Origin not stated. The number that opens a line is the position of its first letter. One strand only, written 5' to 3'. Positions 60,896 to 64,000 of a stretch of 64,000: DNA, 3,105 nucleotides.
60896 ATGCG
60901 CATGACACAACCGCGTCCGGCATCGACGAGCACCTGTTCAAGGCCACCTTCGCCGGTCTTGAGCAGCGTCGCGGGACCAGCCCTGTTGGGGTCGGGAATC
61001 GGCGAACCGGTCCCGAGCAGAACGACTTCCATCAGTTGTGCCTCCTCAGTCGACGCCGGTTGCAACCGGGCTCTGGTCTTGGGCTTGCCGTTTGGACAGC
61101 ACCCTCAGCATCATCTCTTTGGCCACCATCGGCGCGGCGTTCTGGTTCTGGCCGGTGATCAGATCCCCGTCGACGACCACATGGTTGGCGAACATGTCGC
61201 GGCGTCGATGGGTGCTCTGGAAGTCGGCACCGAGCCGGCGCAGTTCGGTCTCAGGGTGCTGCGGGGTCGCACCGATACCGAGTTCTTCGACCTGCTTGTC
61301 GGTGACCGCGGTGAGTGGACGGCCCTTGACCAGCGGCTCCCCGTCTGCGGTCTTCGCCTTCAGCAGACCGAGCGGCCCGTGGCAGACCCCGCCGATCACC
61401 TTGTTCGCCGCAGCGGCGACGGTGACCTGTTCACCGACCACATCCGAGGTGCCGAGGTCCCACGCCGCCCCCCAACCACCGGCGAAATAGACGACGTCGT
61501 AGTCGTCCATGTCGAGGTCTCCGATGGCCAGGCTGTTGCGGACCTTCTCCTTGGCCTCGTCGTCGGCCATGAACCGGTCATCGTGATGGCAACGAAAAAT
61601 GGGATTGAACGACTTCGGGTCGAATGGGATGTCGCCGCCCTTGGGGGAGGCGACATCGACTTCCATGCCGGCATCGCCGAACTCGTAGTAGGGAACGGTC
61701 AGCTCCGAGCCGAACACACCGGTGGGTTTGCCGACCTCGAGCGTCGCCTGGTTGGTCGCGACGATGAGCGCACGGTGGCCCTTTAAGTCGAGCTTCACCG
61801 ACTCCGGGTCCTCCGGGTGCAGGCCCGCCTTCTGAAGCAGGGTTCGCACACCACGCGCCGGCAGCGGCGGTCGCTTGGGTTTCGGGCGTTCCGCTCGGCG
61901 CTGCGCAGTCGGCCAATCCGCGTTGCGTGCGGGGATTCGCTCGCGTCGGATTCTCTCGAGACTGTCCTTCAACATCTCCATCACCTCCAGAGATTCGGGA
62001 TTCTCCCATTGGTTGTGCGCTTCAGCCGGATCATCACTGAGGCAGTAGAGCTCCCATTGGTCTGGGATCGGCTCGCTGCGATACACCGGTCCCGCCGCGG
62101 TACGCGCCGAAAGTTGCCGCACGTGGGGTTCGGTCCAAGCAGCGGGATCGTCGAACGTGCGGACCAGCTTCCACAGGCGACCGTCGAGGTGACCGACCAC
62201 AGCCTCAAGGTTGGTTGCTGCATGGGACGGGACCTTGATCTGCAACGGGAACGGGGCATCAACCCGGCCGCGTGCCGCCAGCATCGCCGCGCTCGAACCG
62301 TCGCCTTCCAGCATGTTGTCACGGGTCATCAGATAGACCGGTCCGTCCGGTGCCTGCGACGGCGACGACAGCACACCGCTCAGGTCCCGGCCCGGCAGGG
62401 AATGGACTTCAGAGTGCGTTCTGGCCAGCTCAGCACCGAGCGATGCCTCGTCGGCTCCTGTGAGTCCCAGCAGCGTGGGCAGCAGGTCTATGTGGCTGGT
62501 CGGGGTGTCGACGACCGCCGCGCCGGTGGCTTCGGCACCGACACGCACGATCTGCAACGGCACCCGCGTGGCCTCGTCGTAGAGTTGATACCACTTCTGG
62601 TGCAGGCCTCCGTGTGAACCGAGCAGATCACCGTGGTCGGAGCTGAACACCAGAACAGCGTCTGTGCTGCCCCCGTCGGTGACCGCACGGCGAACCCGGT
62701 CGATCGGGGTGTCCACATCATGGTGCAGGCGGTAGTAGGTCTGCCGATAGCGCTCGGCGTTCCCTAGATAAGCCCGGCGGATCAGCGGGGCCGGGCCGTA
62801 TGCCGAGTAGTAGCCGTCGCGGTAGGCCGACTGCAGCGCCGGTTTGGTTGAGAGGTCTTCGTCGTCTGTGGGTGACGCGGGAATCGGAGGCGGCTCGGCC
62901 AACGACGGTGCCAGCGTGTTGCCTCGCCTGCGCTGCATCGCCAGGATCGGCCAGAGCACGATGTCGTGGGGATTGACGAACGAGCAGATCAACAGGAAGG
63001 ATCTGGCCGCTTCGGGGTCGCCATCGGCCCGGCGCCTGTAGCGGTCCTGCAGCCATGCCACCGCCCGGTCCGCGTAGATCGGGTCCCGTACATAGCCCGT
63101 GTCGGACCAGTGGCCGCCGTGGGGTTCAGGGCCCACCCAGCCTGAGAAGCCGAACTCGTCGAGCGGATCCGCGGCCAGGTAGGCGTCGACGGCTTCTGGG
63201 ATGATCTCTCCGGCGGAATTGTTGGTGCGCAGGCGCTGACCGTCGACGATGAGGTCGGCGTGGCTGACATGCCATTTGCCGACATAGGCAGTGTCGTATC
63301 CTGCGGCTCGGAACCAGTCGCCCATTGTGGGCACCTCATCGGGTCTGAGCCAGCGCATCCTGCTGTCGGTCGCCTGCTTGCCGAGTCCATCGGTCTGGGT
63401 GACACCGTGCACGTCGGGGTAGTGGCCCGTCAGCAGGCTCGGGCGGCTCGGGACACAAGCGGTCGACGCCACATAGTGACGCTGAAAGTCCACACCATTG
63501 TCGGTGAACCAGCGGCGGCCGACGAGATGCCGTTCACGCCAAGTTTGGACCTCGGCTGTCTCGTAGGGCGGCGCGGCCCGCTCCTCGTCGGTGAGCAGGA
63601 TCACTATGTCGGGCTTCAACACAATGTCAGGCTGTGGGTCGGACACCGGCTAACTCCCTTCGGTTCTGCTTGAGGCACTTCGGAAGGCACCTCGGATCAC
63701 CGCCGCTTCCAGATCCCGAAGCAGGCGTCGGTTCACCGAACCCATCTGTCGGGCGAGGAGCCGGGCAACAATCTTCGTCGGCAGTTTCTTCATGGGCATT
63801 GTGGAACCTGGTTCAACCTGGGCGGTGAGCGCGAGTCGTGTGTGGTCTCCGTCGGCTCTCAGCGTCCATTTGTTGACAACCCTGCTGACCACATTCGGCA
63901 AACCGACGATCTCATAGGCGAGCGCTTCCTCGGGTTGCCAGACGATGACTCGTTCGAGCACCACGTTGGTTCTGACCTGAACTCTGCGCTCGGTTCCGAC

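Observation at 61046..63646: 866-aa fusion of a formylglycine-type sulfatase with a DJ-1/PfpI (class I glutamine-amidotransferase-like) domain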

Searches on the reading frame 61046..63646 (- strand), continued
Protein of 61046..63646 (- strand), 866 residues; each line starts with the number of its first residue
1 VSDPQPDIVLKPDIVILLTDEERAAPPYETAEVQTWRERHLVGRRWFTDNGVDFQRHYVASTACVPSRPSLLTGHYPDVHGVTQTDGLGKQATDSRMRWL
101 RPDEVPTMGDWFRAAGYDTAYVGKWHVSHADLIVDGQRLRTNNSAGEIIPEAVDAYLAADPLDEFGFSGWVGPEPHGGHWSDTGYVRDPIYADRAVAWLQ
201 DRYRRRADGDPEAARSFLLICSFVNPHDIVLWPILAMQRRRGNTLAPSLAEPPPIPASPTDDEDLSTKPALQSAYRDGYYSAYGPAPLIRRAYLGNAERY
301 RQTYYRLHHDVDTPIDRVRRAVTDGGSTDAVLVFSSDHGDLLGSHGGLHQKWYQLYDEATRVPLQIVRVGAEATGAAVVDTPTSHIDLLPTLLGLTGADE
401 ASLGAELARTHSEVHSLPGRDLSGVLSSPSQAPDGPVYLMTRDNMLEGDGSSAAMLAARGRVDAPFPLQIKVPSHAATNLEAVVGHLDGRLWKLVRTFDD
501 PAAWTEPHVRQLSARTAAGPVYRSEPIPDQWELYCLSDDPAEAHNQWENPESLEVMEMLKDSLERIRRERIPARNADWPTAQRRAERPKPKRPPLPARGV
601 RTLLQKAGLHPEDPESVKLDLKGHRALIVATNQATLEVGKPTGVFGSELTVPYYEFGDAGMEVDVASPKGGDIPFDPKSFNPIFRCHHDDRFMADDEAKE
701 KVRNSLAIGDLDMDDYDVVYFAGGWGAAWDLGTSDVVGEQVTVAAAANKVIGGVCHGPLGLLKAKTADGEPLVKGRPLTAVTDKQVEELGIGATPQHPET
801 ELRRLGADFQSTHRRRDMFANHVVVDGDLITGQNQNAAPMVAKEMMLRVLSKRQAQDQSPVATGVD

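Call 64: predict_structure(alignment_id=A2)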
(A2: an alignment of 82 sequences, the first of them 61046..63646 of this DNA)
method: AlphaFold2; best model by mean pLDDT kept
length: 866 residues; sequences in the alignment: 82
mean_pLDDT: 83.9   pTM: 0.73
mean pLDDT of the five models: 83.9, 83.8, 83.6, 82.1, 79.8
residues with pLDDT >= 90: 425; 70-90: 287; 50-70: 126; < 50: 28
segments of 3 or more residues with pLDDT < 50: 1-7, 342-344, 346-348, 351-353, 859-866
pLDDT, mean of each block of 10 residues (from residue 1): 47 94 77 93 94 90 66 89 58 64 93 97 81 84 91 92 90 71 88 96 97 96 76 75 76 85 76 73 76 86 86 94 93 86 50 53 93 94 94 96 97 95 94 90 59 60 60 69 92 90 79 68 86 91 87 95 94 83 61 81 79 71 95 77 91 92 96 91 87 90 97 97 90 95 96 95 94 96 84 84 95 60 93 90 95 73 40
secondary structure, 60 per line:
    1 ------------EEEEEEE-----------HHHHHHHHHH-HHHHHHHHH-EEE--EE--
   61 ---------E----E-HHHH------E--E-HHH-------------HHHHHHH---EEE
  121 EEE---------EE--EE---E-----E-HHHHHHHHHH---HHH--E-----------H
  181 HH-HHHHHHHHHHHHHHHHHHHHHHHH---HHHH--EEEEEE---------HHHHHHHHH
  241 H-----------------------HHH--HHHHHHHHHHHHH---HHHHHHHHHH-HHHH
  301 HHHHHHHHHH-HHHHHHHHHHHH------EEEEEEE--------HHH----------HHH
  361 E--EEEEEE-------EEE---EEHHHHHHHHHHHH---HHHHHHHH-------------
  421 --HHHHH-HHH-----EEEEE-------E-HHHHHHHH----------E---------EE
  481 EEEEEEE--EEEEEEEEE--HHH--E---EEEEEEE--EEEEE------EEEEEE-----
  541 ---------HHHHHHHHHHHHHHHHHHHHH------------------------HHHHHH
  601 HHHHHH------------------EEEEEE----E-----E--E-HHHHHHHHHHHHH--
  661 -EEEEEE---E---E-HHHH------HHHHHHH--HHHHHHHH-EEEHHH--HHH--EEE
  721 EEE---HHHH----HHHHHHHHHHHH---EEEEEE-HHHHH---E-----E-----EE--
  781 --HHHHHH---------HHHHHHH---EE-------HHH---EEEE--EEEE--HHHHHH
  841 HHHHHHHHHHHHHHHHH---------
elements in order (helices of 4 or more, strands of 3 or more residues): E13-19 H31-40 H42-50 E52-54 H77-80 H108-114 E118-123 H150-159 H184-207 H211-214 E217-222 H232-241 H270-282 H286-295 H297-310 H312-323 E330-336 E364-369 E377-379 H385-396 H400-407 H423-427 E437-441 H451-458 E479-487 E490-498 E510-516 E519-523 E530-535 H550-570 H595-606 E625-630 H646-658 E662-667 H677-680 H687-693 H696-703 E705-707 E718-723 H727-730 H735-746 E750-755 H757-761 H783-788 H798-804 E823-826 E829-832 H835-857

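Call 66: fold_search(model_id=the predicted structure, library=pdb)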
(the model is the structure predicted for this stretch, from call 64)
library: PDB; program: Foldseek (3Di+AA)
matches with E <= 10: 679; with E <= 0.001: 333
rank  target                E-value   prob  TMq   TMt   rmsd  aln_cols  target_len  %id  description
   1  5g2v                  6.3e-20  1.00  0.37  0.62   8.1       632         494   17  Structure of BT4656 in complex with its substrate D-Glucosamine-2-N, 6-O-disulfate. (released 2017-05-24)
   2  7lha_A                1.1e-19  1.00  0.40  0.66   6.9       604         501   18  Structure of the Exo-L-galactose-6-sulfatase BuS1_11 from Bacteroides uniformis (released 2022-02-09)
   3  7snj                  1.1e-19  1.00  0.40  0.65   6.8       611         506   16  Structure of Bacple_01701, a 6-O-galactose porphyran sulfatase (released 2022-10-05)
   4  7lj2_A                5.7e-19  1.00  0.41  0.65   6.7       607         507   17  Structure of Exo-L-galactose-6-sulfatase BuS1_11 from Bacteroides uniformis in complex with neoporphyrabiose (released 2022-02-09)
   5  7p24                  5.7e-19  1.00  0.38  0.63   8.2       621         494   17  Sulfated host glycan recognition by carbohydrate sulfatases of the human gut microbiota (BT3177_S1_11) (released 2022-06-29)
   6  7lha_B                8.9e-19  1.00  0.39  0.64   7.0       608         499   16  Structure of the Exo-L-galactose-6-sulfatase BuS1_11 from Bacteroides uniformis (released 2022-02-09)
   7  7sno_A                1.4e-18  1.00  0.41  0.67   6.6       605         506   16  Structure of Bacple_01701(H214N), a 6-O-galactose porphyran sulfatase (released 2022-10-05)
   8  8di0_A                1.7e-18  1.00  0.37  0.67   7.7       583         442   20  Bfo2290: Tannerella forsythia chondroitin sulfate A sulfatase (released 2022-08-17)
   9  7ebp_A                2.0e-18  1.00  0.38  0.60   7.6       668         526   17  The structural analysis of A.Muciniphila sulfatase (released 2022-03-30)
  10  7ebq                  2.0e-18  1.00  0.35  0.56  11.0       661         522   17  The structural analysis of A.Muciniphila sulfatase (released 2022-03-16)
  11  6g5z_A                2.1e-18  1.00  0.35  0.57  11.4       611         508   18  Choline sulfatase from Ensifer (Sinorhizobium) meliloti (released 2019-04-10)
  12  7ptj_A                2.4e-18  1.00  0.36  0.58  10.5       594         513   18  C54S mutant of choline-sulfatase from E. meliloti CECT4857 bound to HEPES (released 2022-08-03)
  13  6fny_C                3.1e-18  1.00  0.36  0.58   8.3       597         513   18  CRYSTAL STRUCTURE OF A CHOLINE SULFATASE FROM SINORHIZOBIUM MELLILOTI (released 2018-02-28)
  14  8di0_C                3.1e-18  1.00  0.37  0.64   9.8       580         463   19  Bfo2290: Tannerella forsythia chondroitin sulfate A sulfatase (released 2022-08-17)
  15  4upi                  4.3e-18  1.00  0.40  0.60   8.4       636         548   19  Dimeric sulfatase SpAS1 from Silicibacter pomeroyi (released 2015-07-01)
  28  1u9c                  3.8e-17  1.00  0.24  0.89   2.6       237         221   32  Crystallographic structure of APC35852 (released 2004-10-05)
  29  4p5p                  4.1e-17  1.00  0.25  0.91   2.1       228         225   30  X-ray structure of Francisella tularensis Rapid Encystment Protein 24 KDa (REP24), gene product of FTN_0841 (released 2015-04-15)
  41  2w8s_B                8.4e-17  1.00  0.38  0.60  10.7       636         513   18  CRYSTAL STRUCTURE OF A catalytically promiscuous PHOSPHONATE MONOESTER HYDROLASE FROM Burkholderia caryophylli (released 2010-02-23)
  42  2w8s_A                1.0e-16  1.00  0.37  0.59   8.7       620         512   18  CRYSTAL STRUCTURE OF A catalytically promiscuous PHOSPHONATE MONOESTER HYDROLASE FROM Burkholderia caryophylli (released 2010-02-23)
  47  2vqr                  1.4e-16  1.00  0.37  0.60  10.8       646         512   18  Crystal structure of a phosphonate monoester hydrolase from rhizobium leguminosarum: a new member of the alkaline phosph (released 2008-09-30)
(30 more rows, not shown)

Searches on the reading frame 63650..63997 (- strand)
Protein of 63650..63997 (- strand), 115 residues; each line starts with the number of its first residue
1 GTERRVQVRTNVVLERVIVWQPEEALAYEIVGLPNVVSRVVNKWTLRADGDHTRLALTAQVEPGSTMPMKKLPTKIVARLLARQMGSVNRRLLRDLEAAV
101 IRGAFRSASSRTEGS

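Call 13: search_protein_families(library=pfam, proteins=[window:63650-63997:-], max_evalue=0.001)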
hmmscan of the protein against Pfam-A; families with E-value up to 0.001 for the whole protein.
window:63650-63997:- (115 aa): 1 family
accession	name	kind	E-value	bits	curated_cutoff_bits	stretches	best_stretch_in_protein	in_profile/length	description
PF10604.15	Polyketide_cyc2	-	5e-06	27.3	27.4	1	4-96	51-141/142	Polyketide cyclase / dehydrase and lipid transport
